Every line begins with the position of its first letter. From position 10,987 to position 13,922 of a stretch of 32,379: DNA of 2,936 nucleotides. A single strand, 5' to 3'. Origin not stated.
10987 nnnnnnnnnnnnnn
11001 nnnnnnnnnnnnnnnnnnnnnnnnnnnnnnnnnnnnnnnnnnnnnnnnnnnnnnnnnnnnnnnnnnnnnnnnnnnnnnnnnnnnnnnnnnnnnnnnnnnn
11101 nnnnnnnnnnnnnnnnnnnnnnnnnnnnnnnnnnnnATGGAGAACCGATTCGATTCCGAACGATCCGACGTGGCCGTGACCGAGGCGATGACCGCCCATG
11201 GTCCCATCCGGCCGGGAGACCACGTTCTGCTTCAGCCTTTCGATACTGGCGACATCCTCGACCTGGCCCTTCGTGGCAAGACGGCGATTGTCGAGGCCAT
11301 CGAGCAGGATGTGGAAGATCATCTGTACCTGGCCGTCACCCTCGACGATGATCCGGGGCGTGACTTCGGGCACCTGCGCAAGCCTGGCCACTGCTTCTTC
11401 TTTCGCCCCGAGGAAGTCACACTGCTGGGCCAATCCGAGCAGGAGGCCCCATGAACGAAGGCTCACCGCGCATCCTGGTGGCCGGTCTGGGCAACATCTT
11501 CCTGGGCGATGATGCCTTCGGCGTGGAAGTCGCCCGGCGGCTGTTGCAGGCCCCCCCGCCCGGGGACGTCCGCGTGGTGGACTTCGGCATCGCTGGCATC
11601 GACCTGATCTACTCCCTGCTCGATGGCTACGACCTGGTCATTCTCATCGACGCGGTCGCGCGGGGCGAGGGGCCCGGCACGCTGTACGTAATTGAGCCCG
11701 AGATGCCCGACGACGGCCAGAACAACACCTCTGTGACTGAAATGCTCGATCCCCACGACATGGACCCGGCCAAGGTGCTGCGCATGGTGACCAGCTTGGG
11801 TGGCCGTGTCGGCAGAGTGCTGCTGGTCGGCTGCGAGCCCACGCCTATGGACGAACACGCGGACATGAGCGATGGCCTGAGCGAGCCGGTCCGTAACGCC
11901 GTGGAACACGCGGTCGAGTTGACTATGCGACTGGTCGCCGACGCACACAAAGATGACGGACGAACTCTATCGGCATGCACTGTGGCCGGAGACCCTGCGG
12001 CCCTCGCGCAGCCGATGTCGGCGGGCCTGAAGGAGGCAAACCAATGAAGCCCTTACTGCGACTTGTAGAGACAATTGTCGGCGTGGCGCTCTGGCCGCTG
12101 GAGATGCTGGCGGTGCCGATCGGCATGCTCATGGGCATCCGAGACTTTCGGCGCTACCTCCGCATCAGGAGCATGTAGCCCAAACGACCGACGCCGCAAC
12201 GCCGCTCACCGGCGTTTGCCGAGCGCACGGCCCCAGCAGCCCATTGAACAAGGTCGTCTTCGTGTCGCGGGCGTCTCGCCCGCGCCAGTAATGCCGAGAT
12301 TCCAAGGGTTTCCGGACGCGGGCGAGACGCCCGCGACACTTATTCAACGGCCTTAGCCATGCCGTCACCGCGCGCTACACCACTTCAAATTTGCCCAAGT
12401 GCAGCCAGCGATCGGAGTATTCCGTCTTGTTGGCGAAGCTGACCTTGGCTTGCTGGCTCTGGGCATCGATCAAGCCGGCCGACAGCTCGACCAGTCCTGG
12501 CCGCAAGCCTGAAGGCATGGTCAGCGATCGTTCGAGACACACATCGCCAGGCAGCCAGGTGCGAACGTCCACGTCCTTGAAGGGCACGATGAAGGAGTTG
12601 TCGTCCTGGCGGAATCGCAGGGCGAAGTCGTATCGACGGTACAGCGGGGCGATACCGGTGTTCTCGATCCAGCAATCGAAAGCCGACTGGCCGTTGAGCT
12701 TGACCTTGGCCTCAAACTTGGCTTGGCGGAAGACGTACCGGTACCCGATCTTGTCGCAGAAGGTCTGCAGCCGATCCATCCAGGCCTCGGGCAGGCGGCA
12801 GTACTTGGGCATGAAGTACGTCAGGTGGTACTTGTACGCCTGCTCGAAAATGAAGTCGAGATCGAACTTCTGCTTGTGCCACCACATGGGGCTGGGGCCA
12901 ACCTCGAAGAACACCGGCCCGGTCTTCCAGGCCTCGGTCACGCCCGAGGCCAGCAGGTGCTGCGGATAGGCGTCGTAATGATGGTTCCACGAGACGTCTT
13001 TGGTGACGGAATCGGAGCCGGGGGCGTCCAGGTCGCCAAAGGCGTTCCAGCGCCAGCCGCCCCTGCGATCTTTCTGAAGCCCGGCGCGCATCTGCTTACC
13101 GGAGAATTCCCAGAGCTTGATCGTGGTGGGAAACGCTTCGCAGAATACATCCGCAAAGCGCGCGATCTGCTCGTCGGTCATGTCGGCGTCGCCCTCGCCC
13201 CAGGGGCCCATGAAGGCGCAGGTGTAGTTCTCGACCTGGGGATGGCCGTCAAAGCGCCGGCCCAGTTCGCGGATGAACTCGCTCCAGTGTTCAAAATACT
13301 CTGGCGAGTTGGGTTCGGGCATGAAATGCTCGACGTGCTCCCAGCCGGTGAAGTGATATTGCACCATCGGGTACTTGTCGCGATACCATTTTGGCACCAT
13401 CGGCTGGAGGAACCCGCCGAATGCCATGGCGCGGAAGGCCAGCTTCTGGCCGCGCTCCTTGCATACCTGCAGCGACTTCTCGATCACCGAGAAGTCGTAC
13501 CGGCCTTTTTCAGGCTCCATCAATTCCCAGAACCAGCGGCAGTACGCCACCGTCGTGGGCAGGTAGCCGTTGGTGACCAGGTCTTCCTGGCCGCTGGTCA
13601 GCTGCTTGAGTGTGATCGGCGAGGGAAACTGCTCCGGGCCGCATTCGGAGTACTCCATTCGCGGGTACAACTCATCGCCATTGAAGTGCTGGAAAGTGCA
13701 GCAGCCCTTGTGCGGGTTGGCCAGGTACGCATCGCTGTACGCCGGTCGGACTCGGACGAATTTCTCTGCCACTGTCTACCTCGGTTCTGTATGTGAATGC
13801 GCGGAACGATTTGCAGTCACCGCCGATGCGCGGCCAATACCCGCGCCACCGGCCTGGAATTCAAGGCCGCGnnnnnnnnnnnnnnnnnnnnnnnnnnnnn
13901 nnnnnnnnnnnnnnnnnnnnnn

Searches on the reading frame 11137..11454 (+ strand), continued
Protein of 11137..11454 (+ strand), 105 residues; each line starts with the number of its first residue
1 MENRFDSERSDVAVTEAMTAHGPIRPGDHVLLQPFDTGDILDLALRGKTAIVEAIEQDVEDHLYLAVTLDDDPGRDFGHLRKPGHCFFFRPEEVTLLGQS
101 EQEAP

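Call 82: search_protein_families(library=pfam, proteins=[P0186, P0189, P0190, P0181, P0225, P0269, P0275, P0254, P0242, P0188], max_evalue=0.001)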
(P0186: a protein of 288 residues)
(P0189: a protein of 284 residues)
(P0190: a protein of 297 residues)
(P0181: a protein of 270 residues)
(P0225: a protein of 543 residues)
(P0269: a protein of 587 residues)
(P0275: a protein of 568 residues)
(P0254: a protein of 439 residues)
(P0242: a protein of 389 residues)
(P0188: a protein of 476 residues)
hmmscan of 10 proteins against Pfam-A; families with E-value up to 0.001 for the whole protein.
P0186 (288 aa): 1 family
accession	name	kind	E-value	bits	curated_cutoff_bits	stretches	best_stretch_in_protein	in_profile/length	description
PF01750.23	HycI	-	1.2e-13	51.4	23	1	140-268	2-128/130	Hydrogenase maturation protease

P0189 (284 aa): 1 family
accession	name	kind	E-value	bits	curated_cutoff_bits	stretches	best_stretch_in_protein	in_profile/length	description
PF01750.23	HycI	-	4.5e-15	56.1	23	1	131-263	1-128/130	Hydrogenase maturation protease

P0190 (297 aa): 2 families
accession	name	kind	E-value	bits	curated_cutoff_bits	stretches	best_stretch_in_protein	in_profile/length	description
PF00069.31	Pkinase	-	1.1e-15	58.2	31.7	1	142-254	136-253/263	Protein kinase domain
PF07714.23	PK_Tyr_Ser-Thr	-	2.3e-09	37.4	23.1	1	143-253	140-249/258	Protein tyrosine and serine/threonine kinase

P0181 (270 aa): 1 family
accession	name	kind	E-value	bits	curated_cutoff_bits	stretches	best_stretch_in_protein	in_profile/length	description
PF01750.23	HycI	-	6e-15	55.7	23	1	121-250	3-129/130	Hydrogenase maturation protease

P0225 (543 aa): 1 family
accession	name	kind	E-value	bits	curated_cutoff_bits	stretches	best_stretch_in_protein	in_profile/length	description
PF01750.23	HycI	-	1.9e-14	54.1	23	1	402-529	1-128/130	Hydrogenase maturation protease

P0269 (587 aa): 1 family
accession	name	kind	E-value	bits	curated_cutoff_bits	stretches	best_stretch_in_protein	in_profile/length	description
PF01750.23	HycI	-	2e-06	28.1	23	1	446-575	10-128/130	Hydrogenase maturation protease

P0275 (568 aa): 1 family
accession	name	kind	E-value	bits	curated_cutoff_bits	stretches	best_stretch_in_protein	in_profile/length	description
PF01750.23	HycI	-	3.4e-13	50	23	1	424-550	2-127/130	Hydrogenase maturation protease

P0254 (439 aa): 1 family
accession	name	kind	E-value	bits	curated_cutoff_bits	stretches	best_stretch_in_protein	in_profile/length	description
PF01750.23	HycI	-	2.2e-05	24.7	23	0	127-184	1-58/130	Hydrogenase maturation protease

P0242 (389 aa): 1 family
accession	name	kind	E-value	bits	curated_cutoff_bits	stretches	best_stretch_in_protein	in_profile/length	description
PF01750.23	HycI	-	7.9e-09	35.9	23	1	169-298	2-127/130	Hydrogenase maturation protease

P0188 (476 aa): 0 families

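Call 88: find_encoding_contigs(protein=P0002, flank=3000, max_places=3)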
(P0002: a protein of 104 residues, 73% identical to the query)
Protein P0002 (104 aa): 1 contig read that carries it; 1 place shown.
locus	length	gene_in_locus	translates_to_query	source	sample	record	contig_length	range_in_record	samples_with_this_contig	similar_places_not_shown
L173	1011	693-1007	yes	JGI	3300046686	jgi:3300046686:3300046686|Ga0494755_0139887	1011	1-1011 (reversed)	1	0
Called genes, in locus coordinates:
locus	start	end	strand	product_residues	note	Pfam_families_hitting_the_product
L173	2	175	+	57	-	?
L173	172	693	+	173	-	PF01106:NifU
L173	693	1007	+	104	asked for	-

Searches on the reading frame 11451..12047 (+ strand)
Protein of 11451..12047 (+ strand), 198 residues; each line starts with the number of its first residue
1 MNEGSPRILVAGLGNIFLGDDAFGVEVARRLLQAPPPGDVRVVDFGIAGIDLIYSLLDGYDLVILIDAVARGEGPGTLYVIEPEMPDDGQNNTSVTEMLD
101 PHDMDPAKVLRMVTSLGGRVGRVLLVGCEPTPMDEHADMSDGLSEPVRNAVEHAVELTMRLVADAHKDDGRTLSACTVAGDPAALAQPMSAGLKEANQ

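Call 3: search_protein_families(library=pfam, proteins=[window:11451-12047:+], max_evalue=0.01)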
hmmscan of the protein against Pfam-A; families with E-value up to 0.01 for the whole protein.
window:11451-12047:+ (198 aa): 1 family
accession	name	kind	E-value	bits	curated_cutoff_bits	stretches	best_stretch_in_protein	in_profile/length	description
PF01750.23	HycI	-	9.1e-18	64.8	23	1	26-158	2-127/130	Hydrogenase maturation protease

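Call 4: search_protein_families(library=ncbifam, proteins=[window:11451-12047:+], max_evalue=0.01)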
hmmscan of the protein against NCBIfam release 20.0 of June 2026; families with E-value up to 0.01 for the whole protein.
window:11451-12047:+ (198 aa): 7 families
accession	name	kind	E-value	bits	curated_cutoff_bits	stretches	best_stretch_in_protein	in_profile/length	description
TIGR00072.1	hydrog_prot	superfamily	2e-34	118.7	47.45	1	9-159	1-142/145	hydrogenase maturation protease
TIGR00140.1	hupD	subfamily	1.6e-22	80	151.8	1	8-162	1-147/151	HyaD/HybD family hydrogenase maturation endopeptidase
TIGR00130.1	frhD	equivalog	9.8e-20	71.2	134.95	1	7-162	4-151/153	coenzyme F420-reducing hydrogenase, FrhD protein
NF045519.1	NiFeSe_H2_mat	exception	4.1e-19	68.9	190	1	7-158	2-143/152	NiFeSe hydrogenase maturation protease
NF007777.0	PRK10466.1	equivalog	4.7e-15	55.7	190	1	7-162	2-149/164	HyaD/HybD family hydrogenase maturation endopeptidase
NF007616.0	PRK10264.1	equivalog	2.2e-11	43.8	261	1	6-154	4-145/195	hydrogenase 1 maturation protease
TIGR00142.1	hycI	equivalog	1.4e-06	28.1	119.1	1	9-159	2-139/146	hydrogenase maturation peptidase HycI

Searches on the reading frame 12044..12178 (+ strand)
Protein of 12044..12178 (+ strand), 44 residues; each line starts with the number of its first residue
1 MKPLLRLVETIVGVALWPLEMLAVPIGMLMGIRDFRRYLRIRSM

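Call 39: search_protein_families(library=pfam, proteins=[window:12044-12178:+], max_evalue=1)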
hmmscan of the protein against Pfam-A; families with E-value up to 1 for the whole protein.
window:12044-12178:+ (44 aa): 1 family
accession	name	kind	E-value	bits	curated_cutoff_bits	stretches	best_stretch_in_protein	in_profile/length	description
PF21833.1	DUF6893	-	0.052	14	24.6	1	34-44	22-32/32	Family of unknown function (DUF6893)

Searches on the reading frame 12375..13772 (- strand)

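Call 3: search_protein_families(library=pfam, proteins=[window:12375-13772:-], max_evalue=0.01)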
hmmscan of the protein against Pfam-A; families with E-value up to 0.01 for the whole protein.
window:12375-13772:- (465 aa): 2 families
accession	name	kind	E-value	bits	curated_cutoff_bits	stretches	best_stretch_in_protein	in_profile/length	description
PF16116.10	DUF4832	-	8.1e-15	55.6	29.2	1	312-448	65-216/216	Domain of unknown function (DUF4832)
PF02449.21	Glyco_hydro_42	-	1.7e-07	31.4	21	1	81-183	33-132/376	Beta-galactosidase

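Call 4: search_protein_families(library=ncbifam, proteins=[window:12375-13772:-], max_evalue=0.01)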
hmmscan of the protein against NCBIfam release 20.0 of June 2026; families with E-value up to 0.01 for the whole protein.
window:12375-13772:- (465 aa): 1 family
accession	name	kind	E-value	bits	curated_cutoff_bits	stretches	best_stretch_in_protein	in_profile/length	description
NF051902.1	GH35_fam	subfamily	0.00011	21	500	1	81-121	57-95/510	GH35 family beta-galactosidase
